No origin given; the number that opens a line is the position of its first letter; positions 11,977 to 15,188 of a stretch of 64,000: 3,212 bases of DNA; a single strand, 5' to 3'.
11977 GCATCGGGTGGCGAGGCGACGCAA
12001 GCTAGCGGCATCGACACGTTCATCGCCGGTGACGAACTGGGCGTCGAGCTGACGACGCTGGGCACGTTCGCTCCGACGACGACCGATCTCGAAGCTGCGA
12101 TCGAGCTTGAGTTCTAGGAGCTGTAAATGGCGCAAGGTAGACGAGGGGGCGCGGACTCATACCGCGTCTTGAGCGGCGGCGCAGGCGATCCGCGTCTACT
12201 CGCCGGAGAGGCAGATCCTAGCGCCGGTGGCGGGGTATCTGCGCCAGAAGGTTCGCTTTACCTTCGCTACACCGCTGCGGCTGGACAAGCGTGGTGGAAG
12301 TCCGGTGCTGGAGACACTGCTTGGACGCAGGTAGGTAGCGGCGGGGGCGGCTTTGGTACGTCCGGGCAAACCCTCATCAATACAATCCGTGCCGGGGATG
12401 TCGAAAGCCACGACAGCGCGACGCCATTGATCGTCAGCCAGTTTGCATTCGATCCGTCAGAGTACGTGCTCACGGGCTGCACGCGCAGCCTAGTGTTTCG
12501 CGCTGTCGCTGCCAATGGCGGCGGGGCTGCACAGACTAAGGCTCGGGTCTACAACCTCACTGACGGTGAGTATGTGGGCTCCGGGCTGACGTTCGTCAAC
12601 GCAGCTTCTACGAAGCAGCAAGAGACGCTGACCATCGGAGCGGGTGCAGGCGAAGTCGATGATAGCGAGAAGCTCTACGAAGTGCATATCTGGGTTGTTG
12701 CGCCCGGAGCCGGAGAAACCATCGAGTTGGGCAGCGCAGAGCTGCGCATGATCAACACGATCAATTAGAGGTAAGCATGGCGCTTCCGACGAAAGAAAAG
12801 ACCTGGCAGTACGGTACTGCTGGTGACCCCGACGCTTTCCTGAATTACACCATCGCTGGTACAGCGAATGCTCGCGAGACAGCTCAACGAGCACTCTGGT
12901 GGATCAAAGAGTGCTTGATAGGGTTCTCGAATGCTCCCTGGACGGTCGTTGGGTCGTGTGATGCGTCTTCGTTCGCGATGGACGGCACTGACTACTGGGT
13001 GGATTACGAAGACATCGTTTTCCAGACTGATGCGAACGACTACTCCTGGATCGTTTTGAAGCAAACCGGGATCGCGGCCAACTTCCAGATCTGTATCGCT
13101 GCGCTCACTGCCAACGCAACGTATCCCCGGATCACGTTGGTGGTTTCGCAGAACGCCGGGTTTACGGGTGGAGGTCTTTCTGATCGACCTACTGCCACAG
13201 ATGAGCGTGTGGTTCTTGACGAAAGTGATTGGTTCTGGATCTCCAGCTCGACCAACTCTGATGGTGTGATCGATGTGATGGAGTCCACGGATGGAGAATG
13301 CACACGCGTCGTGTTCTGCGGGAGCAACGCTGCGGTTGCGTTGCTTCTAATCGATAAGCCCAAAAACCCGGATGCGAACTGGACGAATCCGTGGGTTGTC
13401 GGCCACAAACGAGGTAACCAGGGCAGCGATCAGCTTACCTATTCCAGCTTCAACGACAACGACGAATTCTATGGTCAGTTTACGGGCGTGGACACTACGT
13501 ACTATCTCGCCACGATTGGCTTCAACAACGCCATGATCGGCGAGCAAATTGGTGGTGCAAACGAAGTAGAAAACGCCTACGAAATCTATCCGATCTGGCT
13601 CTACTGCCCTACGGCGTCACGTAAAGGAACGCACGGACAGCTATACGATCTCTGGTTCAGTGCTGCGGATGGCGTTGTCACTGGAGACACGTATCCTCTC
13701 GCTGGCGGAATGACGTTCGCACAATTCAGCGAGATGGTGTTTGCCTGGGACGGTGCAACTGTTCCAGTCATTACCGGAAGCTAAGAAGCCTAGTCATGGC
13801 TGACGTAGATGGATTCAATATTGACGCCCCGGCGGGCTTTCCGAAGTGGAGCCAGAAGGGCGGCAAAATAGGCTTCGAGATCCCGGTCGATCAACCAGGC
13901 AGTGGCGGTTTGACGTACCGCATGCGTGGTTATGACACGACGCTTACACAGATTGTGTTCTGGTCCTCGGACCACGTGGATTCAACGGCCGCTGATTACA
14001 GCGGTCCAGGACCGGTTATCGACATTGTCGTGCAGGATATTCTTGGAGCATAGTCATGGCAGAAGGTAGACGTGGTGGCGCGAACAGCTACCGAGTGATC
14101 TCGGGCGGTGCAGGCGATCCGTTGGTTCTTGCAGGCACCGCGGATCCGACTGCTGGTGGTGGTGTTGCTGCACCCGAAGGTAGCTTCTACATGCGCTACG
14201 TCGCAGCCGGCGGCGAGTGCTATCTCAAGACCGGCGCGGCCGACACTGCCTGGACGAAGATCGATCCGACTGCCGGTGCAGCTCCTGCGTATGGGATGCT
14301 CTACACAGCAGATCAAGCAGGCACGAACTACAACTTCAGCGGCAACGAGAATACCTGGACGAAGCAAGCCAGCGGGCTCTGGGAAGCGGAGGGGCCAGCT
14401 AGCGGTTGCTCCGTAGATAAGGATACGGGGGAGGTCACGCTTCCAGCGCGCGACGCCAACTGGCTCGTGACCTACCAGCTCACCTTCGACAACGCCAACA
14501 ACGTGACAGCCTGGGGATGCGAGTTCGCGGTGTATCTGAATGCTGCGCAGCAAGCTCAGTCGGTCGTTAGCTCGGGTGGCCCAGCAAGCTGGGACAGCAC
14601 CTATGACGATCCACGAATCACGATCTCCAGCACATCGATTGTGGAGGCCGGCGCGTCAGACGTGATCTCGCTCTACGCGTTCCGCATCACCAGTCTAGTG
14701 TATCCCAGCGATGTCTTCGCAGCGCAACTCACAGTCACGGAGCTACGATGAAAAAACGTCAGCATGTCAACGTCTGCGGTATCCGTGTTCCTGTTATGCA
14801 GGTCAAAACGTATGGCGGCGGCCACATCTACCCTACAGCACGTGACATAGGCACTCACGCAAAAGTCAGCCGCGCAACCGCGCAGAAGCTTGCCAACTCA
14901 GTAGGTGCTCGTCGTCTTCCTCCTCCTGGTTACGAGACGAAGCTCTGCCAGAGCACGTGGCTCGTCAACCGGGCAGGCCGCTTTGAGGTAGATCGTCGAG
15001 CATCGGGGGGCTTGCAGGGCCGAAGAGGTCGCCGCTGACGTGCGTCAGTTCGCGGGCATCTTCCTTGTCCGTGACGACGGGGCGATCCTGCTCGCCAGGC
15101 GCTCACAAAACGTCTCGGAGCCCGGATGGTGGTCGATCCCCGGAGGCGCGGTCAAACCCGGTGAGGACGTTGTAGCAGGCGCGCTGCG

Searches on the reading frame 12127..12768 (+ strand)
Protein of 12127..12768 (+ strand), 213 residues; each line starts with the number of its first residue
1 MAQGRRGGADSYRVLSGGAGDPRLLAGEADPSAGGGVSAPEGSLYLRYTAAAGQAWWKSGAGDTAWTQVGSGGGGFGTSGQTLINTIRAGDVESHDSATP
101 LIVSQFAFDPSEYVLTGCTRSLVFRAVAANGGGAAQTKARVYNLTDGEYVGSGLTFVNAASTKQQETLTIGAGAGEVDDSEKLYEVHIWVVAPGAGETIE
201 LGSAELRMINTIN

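Call 5: search_protein_families(library=pfam, proteins=[window:12127-12768:+], max_evalue=0.1)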
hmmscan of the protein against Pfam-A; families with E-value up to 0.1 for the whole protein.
window:12127-12768:+ (213 aa): 0 families

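Call 6: search_protein_families(library=phrogs, proteins=[window:12127-12768:+], max_evalue=0.1)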
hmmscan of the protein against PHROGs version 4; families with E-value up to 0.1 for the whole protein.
window:12127-12768:+ (213 aa): 0 families

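Call 12: search_dna_similar(collection=phages, query=window:12127-12768:+, mode=protein, max_evalue=0.01, max_rows=15)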
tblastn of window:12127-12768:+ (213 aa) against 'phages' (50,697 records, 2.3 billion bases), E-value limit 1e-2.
No match.

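Call 74: search_solved_structures(query=window:12127-12768:+, max_evalue=10)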
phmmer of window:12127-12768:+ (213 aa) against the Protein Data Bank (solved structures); distinct sequences matched with E-value up to 10: 1.
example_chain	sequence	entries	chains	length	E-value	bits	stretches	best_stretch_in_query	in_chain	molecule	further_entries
7xqv_B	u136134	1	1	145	1.2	12.4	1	15-62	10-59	Rh57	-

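Call 81: search_protein_families(library=pfam, proteins=[window:12127-12768:+], max_evalue=5)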
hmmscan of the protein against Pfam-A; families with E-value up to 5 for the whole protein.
window:12127-12768:+ (213 aa): 0 families

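Call 82: search_protein_families(library=ncbifam, proteins=[window:12127-12768:+], max_evalue=1)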
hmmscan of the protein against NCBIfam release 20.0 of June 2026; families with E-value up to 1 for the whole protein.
window:12127-12768:+ (213 aa): 0 families

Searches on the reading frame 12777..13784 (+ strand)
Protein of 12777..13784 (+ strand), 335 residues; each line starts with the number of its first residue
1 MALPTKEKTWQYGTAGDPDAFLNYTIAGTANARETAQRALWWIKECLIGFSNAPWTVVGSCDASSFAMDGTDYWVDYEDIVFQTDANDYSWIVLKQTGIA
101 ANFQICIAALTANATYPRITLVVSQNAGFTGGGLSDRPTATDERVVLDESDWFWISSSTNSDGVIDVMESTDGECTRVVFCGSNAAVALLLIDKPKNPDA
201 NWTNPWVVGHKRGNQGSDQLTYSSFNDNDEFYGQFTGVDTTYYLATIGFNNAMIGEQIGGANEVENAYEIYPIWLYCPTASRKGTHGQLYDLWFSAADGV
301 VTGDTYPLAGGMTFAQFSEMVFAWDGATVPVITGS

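Call 5: search_protein_families(library=pfam, proteins=[window:12777-13784:+], max_evalue=0.1)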
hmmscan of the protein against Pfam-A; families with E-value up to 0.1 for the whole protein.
window:12777-13784:+ (335 aa): 1 family
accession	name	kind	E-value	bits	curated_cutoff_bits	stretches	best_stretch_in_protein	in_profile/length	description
PF07401.17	Lenti_VIF_2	-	0.051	13.4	22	0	9-56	75-121/198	Bovine Lentivirus VIF protein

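Call 6: search_protein_families(library=phrogs, proteins=[window:12777-13784:+], max_evalue=0.1)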
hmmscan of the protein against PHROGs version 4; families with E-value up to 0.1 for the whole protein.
window:12777-13784:+ (335 aa): 0 families

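Call 73: search_solved_structures(query=window:12777-13784:+, max_evalue=10)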
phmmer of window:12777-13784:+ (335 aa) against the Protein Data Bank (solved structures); distinct sequences matched with E-value up to 10: 0.

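Call 82: search_protein_families(library=ncbifam, proteins=[window:12777-13784:+], max_evalue=1)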
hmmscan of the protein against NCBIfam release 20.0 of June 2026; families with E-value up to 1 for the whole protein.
window:12777-13784:+ (335 aa): 0 families

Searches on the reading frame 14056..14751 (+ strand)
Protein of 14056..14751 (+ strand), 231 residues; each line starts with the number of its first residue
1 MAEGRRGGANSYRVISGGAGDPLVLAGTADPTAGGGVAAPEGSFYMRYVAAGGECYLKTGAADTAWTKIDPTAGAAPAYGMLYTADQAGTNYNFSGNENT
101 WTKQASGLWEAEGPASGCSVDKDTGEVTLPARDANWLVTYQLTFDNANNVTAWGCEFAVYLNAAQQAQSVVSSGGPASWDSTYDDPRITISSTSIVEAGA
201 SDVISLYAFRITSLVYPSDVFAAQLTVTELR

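Call 5: search_protein_families(library=pfam, proteins=[window:14056-14751:+], max_evalue=0.1)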
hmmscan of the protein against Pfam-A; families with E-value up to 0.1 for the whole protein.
window:14056-14751:+ (231 aa): 0 families

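Call 6: search_protein_families(library=phrogs, proteins=[window:14056-14751:+], max_evalue=0.1)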
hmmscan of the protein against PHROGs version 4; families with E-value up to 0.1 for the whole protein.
window:14056-14751:+ (231 aa): 0 families

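Call 37: find_homologous_proteins(query=window:14056-14751:+, max_evalue=0.001)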
Query window:14056-14751:+ (231 aa): 28 proteins with E <= 0.001 among 1330 candidates.
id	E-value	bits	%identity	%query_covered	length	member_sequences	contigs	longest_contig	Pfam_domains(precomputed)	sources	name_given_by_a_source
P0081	2.8e-146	504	98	100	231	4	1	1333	-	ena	-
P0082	7.7e-64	234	60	81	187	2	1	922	-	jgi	jgi:hypothetical protein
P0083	9.9e-54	201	48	100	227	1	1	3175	-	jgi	jgi:hypothetical protein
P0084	3.3e-51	193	55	81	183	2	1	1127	-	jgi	jgi:hypothetical protein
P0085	6.8e-27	113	80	32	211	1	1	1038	-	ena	-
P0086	1.9e-25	108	72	35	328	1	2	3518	-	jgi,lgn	jgi:hypothetical protein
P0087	2.6e-24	105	71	34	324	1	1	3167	-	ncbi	-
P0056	1.0e-22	99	76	33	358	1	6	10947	-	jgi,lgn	jgi:hypothetical protein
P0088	3.2e-22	98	42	73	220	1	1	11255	-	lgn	-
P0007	4.4e-22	97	71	31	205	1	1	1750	-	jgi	jgi:hypothetical protein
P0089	1.2e-21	96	71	31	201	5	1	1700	-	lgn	-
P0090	2.1e-21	95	67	35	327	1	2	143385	-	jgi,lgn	jgi:hypothetical protein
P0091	3.3e-21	94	67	35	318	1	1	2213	-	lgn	-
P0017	2.8e-20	91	67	30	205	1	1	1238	-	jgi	-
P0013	5.2e-20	90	66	29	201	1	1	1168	-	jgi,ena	-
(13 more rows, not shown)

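Call 81: search_protein_families(library=pfam, proteins=[window:14056-14751:+], max_evalue=5)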
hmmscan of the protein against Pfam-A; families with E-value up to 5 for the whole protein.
window:14056-14751:+ (231 aa): 0 families

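Call 82: search_protein_families(library=ncbifam, proteins=[window:14056-14751:+], max_evalue=1)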
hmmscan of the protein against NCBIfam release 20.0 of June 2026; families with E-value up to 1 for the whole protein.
window:14056-14751:+ (231 aa): 1 family
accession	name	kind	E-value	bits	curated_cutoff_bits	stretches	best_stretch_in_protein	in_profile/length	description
NF038128.1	choice_anch_J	domain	0.048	13.9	30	1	91-155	18-83/162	choice-of-anchor J domain-containing protein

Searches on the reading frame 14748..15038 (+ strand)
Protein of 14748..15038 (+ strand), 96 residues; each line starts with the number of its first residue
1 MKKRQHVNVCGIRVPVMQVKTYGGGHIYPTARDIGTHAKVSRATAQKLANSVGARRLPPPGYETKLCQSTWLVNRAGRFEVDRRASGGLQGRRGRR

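Call 86: search_protein_families(library=pfam, proteins=[window:14748-15038:+], max_evalue=0.001)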
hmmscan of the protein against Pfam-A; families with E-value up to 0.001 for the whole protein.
window:14748-15038:+ (96 aa): 0 families
